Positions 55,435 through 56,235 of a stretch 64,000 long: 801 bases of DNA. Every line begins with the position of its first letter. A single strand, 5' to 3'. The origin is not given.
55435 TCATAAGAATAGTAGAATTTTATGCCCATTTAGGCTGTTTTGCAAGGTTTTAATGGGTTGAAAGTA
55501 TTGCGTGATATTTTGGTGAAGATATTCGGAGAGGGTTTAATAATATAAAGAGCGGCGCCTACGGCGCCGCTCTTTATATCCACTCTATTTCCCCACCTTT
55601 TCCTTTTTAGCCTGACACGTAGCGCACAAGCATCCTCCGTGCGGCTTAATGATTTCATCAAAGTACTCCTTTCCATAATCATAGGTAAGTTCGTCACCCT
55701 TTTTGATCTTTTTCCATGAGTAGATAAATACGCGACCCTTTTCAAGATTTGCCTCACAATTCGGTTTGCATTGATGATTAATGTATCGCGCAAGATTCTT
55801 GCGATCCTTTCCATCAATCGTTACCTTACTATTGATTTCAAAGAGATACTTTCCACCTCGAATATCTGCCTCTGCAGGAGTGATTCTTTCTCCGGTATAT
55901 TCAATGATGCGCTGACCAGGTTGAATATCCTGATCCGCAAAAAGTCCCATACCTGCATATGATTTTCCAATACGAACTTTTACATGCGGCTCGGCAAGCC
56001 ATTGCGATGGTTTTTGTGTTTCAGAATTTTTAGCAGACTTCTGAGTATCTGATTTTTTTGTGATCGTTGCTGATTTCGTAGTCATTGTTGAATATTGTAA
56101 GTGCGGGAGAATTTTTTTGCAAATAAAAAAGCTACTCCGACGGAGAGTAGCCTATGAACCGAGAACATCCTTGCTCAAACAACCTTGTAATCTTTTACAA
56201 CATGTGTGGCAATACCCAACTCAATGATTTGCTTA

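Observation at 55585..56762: Bona fide SET-domain lysine methyltransferase next to a standalone ClpP-like peptidase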

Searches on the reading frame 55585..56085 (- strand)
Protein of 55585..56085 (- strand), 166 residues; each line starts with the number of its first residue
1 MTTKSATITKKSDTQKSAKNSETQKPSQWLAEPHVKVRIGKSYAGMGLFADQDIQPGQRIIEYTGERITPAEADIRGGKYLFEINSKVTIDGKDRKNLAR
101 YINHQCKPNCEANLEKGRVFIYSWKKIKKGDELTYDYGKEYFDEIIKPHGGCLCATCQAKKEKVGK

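Call 3: search_protein_families(library=pfam, proteins=[window:55585-56085:-], max_evalue=1)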
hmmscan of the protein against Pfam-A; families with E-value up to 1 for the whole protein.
window:55585-56085:- (166 aa): 2 families
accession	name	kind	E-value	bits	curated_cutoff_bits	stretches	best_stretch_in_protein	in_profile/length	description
PF00856.33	SET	-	1.9e-24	86.6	22.4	1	45-138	1-105/105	SET domain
PF21549.2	PRDM2_PR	-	2.1e-05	24.7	27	1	42-145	9-120/123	PR domain zinc finger protein 2, PR domain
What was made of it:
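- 55585..56085 (-): SET-domain protein-lysine methyltransferase CDS (166 aa): SET core plus a short post-SET Cys cluster (C106, C152, C154, C157). PF00856 86.6 bits against 22.4 (call 3).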

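Call 4: search_protein_families(library=ncbifam, proteins=[window:55585-56085:-], max_evalue=1)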
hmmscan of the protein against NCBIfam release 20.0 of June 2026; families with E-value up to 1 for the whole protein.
window:55585-56085:- (166 aa): 1 family
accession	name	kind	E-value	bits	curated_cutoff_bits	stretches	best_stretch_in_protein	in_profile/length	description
NF043024.1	T4SS_AnkI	equivalog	1.9e-09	36.8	550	1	36-143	26-144/439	Dot/Icm T4SS effector AnkI/LegAS4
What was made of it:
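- On Dot/Icm effector AnkI/LegAS4 (NF043024) and secreted SET nucleomodulins: 36.8 bits against a cut-off of 550, and only the SET region matches (call 4).
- Closest known: Secreted SET effectors NUE, RomA/LegAS4, BtSET and BaSET. Different: The LegAS4 equivalog scores 36.8 against 550 (call 4).
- There is weak similarity to the LegAS4 SET region (call 4). NF043024 scores 36.8 against a cut-off of 550 (call 4).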

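Call 8: find_homologous_proteins(query=window:55585-56085:-)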
Query window:55585-56085:- (166 aa): 1079 proteins with E <= 0.001 among 1091 candidates; the best 120 are listed.
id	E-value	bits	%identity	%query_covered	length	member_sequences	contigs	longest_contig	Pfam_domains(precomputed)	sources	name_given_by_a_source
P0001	2.1e-93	329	89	99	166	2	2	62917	PF00856.34,PF21549.3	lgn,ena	-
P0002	2.0e-76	273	88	81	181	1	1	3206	PF00856.34,PF21549.3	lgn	-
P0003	1.7e-59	218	64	90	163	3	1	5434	PF00856.34,PF21549.3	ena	-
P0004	1.5e-48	183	62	78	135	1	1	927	PF00856.34,PF21549.3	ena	-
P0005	3.2e-48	182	66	77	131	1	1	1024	PF00856.34,PF21549.3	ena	-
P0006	5.0e-48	181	63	73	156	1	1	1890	PF00856.34,PF21549.3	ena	-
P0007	2.1e-47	179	55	88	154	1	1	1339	PF00856.34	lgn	-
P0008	3.3e-47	178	62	78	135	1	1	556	PF00856.34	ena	-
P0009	1.4e-46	176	62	78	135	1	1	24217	PF00856.34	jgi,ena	-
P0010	1.9e-46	176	66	74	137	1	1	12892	PF00856.34,PF21549.3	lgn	-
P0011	5.0e-46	175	59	83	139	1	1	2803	PF00856.34,PF21549.3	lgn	-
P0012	1.1e-45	173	63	74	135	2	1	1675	PF00856.34,PF21549.3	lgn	-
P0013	1.2e-45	173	61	75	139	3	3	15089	PF00856.34,PF21549.3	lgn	-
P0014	2.0e-45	173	61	74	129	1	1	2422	PF00856.34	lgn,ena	-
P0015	2.9e-45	172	66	74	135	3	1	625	PF00856.34,PF21549.3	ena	-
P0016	3.2e-45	172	62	78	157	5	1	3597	PF00856.34,PF21549.3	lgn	-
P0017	3.7e-45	172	64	77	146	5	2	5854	PF00856.34,PF21549.3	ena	-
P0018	3.8e-45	172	61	74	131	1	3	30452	PF00856.34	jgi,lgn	-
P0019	4.0e-45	172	62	75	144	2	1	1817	PF00856.34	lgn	-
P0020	5.8e-45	171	58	75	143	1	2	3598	PF00856.34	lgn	-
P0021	9.3e-45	170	61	77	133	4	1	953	PF00856.34,PF21549.3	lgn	-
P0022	1.2e-44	170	60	78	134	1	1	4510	PF00856.34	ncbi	-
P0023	1.7e-44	170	64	72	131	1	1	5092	PF00856.34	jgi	-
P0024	1.9e-44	169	63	73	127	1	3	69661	PF00856.34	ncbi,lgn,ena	-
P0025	2.5e-44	169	60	76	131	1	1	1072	PF00856.34,PF21549.3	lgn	-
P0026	2.6e-44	169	63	73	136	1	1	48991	PF00856.34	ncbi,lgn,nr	ncbi:MAG: SET domain-containing protein [Candidatus Moranbacteria bacterium]|nr:SET domain-containin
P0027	2.7e-44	169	64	75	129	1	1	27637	PF00856.34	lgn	-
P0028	3.6e-44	168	62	77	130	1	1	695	PF00856.34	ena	-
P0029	4.6e-44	168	60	76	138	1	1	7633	PF00856.34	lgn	-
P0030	5.5e-44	168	60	70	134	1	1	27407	PF00856.34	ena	-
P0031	6.6e-44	168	61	75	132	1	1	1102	PF00856.34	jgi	jgi:uncharacterized protein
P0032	7.9e-44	167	64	73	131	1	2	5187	PF00856.34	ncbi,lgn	-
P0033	8.2e-44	167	59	79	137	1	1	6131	PF00856.34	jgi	jgi:hypothetical protein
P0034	9.2e-44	167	62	76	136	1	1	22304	PF00856.34,PF21549.3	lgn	-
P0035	9.9e-44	167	62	72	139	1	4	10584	PF00856.34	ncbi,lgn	-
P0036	1.1e-43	167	63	68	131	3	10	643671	PF00856.34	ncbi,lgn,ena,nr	ncbi:SET domain-containing protein [Candidatus Nomurabacteria bacterium]|nr:SET domain-containing pr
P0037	1.1e-43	167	60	80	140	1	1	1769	PF00856.34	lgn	-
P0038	1.2e-43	167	60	73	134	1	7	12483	PF00856.34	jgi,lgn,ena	-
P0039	1.3e-43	167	62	74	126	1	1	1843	PF00856.34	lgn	-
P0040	1.6e-43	166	57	78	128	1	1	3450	PF00856.34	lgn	-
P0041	1.7e-43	166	60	73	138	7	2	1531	PF00856.34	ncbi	-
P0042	1.7e-43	166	64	74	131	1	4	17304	PF00856.34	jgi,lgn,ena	-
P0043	2.6e-43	166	61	74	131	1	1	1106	PF00856.34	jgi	-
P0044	2.7e-43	166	60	76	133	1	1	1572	PF00856.34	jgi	-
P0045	2.8e-43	166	61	72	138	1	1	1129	PF00856.34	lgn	-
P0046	2.9e-43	166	63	72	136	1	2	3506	PF00856.34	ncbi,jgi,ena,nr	ncbi:MAG TPA: SET domain-containing protein [Candidatus Vogelbacteria bacterium]|nr:SET domain-conta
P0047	3.0e-43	165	60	72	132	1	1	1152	PF00856.34,PF21549.3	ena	-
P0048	3.2e-43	165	59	78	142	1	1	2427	PF00856.34,PF21549.3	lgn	-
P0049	3.9e-43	165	57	83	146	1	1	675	PF00856.34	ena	-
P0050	4.1e-43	165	58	71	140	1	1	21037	PF00856.34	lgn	-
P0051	4.2e-43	165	60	76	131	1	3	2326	PF00856.34,PF21549.3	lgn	-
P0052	4.5e-43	165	57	77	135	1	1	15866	PF00856.34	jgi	jgi:SET domain-containing protein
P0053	4.7e-43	165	58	72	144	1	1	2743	PF00856.34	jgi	-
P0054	5.0e-43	165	57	82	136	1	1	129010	PF00856.34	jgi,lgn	jgi:SET domain-containing protein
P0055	5.9e-43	165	61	73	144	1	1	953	PF00856.34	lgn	-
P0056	6.0e-43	164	61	77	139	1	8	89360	PF00856.34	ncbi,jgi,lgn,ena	ncbi:MAG TPA: SET domain-containing protein [Candidatus Paceibacterota bacterium]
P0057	6.1e-43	164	59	78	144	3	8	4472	PF00856.34,PF21549.3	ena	-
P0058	7.1e-43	164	58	72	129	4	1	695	PF00856.34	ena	-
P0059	7.8e-43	164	61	77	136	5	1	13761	PF00856.34,PF21549.3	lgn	-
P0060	9.4e-43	164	53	81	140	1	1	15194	PF00856.34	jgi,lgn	jgi:SET domain-containing protein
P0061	9.8e-43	164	62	73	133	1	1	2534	PF00856.34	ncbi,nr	ncbi:SET domain-containing protein [Candidatus Azambacteria bacterium]|nr:SET domain-containing prot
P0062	1.0e-42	164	60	69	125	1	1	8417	PF00856.34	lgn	-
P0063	1.1e-42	164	56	78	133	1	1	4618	PF00856.34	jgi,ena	-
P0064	1.1e-42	164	61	73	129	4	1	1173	PF00856.34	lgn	-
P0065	1.2e-42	164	60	78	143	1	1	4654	PF00856.34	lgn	-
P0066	1.2e-42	163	54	85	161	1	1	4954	PF00856.34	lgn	-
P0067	1.3e-42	163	61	77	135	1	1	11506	PF00856.34,PF21549.3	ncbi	ncbi:MAG: SET domain-containing protein-lysine N-methyltransferase [Candidatus Paceibacterota bacter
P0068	1.4e-42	163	57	73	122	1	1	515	PF00856.34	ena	-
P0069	1.5e-42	163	61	74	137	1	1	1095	PF00856.34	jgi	jgi:SET domain-containing protein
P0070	1.6e-42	163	58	73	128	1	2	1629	PF00856.34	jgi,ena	-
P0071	1.6e-42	163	61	75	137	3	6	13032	PF00856.34,PF21549.3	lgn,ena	-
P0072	2.2e-42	163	60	76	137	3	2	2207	PF00856.34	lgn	-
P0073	2.3e-42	163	61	73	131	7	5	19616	PF00856.34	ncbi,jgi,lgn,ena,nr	ncbi:MAG: SET domain-containing protein [Candidatus Pacebacteria bacterium]|jgi:SET domain-containin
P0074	2.3e-42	163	59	73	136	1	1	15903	PF00856.34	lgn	-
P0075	2.4e-42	163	55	75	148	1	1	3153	PF00856.34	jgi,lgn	jgi:hypothetical protein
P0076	2.5e-42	162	55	83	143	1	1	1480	PF00856.34,PF21549.3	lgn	-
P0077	2.6e-42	162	59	77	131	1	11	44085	PF00856.34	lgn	-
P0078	2.9e-42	162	59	74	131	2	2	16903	PF00856.34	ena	-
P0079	3.3e-42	162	60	77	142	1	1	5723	PF00856.34,PF21549.3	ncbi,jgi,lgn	jgi:SET domain-containing protein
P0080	3.9e-42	162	57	79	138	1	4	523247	PF00856.34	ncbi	ncbi:MAG: SET domain-containing protein-lysine N-methyltransferase [Candidatus Paceibacterota bacter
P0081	4.2e-42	162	59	75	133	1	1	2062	PF00856.34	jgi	jgi:uncharacterized protein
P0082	4.4e-42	162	60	75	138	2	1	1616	PF00856.34,PF21549.3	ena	-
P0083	4.5e-42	162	60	77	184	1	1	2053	PF00856.34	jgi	-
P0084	4.6e-42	162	62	74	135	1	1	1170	PF00856.34,PF21549.3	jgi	jgi:SET domain-containing protein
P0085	4.8e-42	162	55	90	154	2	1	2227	PF00856.34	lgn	-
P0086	5.2e-42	161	59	73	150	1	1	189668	PF00856.34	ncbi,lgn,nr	ncbi:MAG TPA: SET domain-containing protein [Caulobacterales bacterium]|nr:SET domain-containing pro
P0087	5.6e-42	161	54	75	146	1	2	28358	PF00856.34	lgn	-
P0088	6.0e-42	161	58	75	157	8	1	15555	PF00856.34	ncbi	-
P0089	6.1e-42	161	59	76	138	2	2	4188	PF00856.34,PF21549.3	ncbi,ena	-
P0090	6.5e-42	161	60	77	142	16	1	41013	PF00856.34,PF21549.3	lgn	-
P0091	6.8e-42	161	60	73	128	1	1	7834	PF00856.34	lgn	-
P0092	7.4e-42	161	58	72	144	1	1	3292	PF00856.34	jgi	-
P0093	7.5e-42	161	60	75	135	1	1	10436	PF00856.34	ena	-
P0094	8.4e-42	161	59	75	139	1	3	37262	PF00856.34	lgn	-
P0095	8.5e-42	161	59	75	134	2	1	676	PF00856.34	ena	-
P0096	8.6e-42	161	64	72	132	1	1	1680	PF00856.34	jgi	jgi:SET domain-containing protein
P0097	9.1e-42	161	59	78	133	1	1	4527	PF00856.34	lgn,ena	-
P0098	9.2e-42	161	58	77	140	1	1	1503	PF00856.34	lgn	-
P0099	9.5e-42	161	58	81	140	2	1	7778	PF00856.34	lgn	-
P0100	9.7e-42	161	59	75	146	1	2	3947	PF00856.34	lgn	-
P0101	1.0e-41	161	57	75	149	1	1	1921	PF00856.34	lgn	-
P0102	1.1e-41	160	61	75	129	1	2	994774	PF00856.34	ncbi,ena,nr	ncbi:SET domain-containing protein-lysine N-methyltransferase [Candidatus Kaiserbacteria bacterium]|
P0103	1.2e-41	160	59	73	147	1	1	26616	PF00856.34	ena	-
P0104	1.2e-41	160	59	77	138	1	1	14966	PF00856.34,PF21549.3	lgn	-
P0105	1.2e-41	160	61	75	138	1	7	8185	PF00856.34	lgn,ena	-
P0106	1.2e-41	160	62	74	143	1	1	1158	PF00856.34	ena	-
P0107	1.3e-41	160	62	72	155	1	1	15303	PF00856.34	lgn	-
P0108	1.4e-41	160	65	72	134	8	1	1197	PF00856.34,PF21549.3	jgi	jgi:SET domain-containing protein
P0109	1.4e-41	160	60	77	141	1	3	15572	PF00856.34,PF21549.3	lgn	-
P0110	1.5e-41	160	63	70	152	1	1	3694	PF00856.34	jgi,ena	-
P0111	1.8e-41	160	60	75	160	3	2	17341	PF00856.34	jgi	-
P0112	1.8e-41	160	61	73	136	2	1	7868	PF00856.34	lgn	-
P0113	1.8e-41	160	56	76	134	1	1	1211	PF00856.34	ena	-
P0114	1.9e-41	160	62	73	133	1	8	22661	PF00856.34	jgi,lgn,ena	jgi:SET domain-containing protein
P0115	1.9e-41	160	56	78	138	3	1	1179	PF00856.34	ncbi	-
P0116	2.1e-41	159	54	84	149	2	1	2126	PF00856.34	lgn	-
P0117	2.2e-41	159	55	85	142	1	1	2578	PF00856.34,PF21549.3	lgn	-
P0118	2.2e-41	159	60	73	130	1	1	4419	PF00856.34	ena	-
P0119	2.2e-41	159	62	73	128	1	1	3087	PF00856.34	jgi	jgi:SET domain-containing protein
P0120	2.3e-41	159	59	75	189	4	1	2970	PF00856.34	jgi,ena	-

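Call 11: find_encoding_contigs(protein=P0001, flank=10000, max_places=4)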
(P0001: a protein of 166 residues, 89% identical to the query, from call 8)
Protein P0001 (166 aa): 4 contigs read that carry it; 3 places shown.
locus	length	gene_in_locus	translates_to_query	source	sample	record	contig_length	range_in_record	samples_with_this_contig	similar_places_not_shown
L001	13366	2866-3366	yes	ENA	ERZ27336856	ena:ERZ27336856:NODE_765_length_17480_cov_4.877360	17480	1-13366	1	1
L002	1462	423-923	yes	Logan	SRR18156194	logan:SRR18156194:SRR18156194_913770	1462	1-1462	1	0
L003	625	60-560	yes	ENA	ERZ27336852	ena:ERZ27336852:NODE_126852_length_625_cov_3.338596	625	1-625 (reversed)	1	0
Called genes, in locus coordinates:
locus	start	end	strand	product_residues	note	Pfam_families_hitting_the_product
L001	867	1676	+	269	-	-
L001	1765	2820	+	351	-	PF02540:NAD_synthase (faint), PF03054:tRNA_Me_trans, PF20259:tRNA_Me_trans_M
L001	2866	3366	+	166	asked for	PF21549:PRDM2_PR (weak), PF00856:SET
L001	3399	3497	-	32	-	-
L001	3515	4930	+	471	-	PF21760:SecD_1st, PF22599:SecDF_P1_head, PF02355:SecD_SecF_C, PF03176:MMPL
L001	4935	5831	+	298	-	PF07549:Sec_GG, PF02355:SecD_SecF_C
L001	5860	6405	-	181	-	-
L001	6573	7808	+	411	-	PF01471:PG_binding_1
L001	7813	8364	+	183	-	PF01195:Pept_tRNA_hydro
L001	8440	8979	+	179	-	-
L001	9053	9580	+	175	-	-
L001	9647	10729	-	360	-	PF21543:CvfB_2nd (faint), PF23459:S1_RRP5 (faint), PF00575:S1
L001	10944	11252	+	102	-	-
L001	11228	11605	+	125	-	-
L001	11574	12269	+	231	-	PF13483:Lactamase_B_3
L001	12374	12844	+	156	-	-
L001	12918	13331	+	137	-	-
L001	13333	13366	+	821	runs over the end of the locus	PF00521:DNA_topoisoIV, PF03989:DNA_gyraseA_C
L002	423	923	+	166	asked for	PF21549:PRDM2_PR (weak), PF00856:SET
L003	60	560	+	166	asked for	PF21549:PRDM2_PR (weak), PF00856:SET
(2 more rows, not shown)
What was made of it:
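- Closest known: Canonical ClpP. Different: The gene is dispensable in the closest relative (calls 3, 4, 11).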

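Call 13: search_solved_structures(query=window:55585-56085:-, max_evalue=0.001, show_alignments=3)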
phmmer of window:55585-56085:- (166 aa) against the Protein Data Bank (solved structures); distinct sequences matched with E-value up to 0.001: 112 (the best 60 are shown).
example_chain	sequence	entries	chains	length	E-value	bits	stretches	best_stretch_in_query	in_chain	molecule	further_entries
7u5v_A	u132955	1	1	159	8.8e-16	61.4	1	44-153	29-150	Histone-lysine N-methyltransferase 2A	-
4z4p_A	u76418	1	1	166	1e-15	61.2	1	43-156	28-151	Histone-lysine N-methyltransferase 2D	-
6bx3_E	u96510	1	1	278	1.4e-15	60.7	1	38-156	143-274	Histone-lysine N-methyltransferase, H3 lysine-4 specific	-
6ven_N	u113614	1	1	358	2.5e-15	60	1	43-156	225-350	Histone-lysine N-methyltransferase, H3 lysine-4 specific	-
2w5y_A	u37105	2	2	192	2.7e-15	59.8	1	44-152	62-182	HISTONE-LYSINE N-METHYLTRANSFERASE HRX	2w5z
7ud5_K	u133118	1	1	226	3.3e-15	59.5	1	44-149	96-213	cDNA FLJ56846, highly similar to Zinc finger protein HRX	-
6kiu_K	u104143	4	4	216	3.5e-15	59.5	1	44-150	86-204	Histone-lysine N-methyltransferase 2A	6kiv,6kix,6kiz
5f6k_C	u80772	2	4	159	3.9e-15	59.3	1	28-157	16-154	Histone-lysine N-methyltransferase 2C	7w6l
5f59_A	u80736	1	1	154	4.8e-15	59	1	39-157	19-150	Histone-lysine N-methyltransferase 2C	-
6kiw_K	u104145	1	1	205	5.7e-15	58.8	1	27-157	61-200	Histone-lysine N-methyltransferase 2C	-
6chg_C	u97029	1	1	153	5.9e-15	58.7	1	45-156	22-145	Histone-lysine N-methyltransferase, H3 lysine-4 specific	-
7w67_C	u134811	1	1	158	8.2e-15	58.3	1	44-152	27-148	Histone-lysine N-methyltransferase 2A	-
7w6a_C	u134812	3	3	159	8.4e-15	58.2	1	44-152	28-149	Histone-lysine N-methyltransferase 2A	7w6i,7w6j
5f5e_A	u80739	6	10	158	9.1e-15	58.1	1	44-152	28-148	Histone-lysine N-methyltransferase 2A | Histone-lysine N-methyltransferase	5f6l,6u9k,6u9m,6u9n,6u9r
6pwv_C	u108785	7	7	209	1.8e-14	57.2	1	44-151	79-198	Histone-lysine N-methyltransferase 2A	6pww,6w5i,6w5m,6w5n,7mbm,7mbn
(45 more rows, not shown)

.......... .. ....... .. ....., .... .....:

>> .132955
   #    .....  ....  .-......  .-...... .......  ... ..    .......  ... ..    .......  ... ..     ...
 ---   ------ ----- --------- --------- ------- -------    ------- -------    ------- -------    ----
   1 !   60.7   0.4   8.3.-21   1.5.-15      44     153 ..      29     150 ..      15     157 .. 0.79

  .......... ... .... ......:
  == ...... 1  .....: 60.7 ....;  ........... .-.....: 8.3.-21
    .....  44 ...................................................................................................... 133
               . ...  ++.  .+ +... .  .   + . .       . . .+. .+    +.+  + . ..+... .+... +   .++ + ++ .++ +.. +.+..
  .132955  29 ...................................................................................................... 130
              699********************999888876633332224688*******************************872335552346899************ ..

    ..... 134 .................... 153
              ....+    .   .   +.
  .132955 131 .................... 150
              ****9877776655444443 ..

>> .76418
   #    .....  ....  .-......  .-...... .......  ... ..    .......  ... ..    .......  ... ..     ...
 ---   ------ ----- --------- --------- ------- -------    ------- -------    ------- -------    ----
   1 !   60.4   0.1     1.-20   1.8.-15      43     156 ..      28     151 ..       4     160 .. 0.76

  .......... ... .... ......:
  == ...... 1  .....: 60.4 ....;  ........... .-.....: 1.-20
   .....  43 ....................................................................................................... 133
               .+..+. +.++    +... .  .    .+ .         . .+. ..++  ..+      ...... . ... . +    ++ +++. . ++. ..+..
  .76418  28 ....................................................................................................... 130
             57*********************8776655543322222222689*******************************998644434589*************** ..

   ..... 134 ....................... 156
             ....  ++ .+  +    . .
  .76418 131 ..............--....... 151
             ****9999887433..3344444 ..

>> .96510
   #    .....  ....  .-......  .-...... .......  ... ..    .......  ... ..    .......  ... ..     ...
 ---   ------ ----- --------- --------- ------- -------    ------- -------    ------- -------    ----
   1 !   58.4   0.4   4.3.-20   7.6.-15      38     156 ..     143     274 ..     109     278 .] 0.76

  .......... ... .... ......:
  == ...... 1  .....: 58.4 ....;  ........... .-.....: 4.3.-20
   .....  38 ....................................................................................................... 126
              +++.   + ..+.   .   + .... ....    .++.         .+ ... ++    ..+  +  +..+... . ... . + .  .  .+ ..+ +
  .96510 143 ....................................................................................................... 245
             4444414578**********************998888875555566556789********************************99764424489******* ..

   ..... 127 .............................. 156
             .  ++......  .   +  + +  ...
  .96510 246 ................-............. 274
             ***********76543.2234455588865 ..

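Call 19: find_encoding_contigs(protein=P0003, flank=6000, max_places=3)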
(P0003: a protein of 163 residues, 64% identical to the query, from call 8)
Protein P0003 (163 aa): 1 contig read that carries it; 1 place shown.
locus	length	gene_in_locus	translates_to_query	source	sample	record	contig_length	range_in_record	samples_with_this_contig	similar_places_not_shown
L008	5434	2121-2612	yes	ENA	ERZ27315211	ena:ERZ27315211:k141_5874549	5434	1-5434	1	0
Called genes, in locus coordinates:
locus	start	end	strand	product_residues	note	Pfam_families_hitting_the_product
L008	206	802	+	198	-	PF00574:CLP_protease (weak)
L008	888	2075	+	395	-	PF00675:Peptidase_M16, PF05193:Peptidase_M16_C (faint)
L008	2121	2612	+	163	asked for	PF21549:PRDM2_PR, PF00856:SET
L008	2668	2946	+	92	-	-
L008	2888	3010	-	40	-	-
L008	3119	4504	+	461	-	PF21760:SecD_1st, PF22599:SecDF_P1_head, PF03176:MMPL, PF02355:SecD_SecF_C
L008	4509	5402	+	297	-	PF07549:Sec_GG (weak), PF02355:SecD_SecF_C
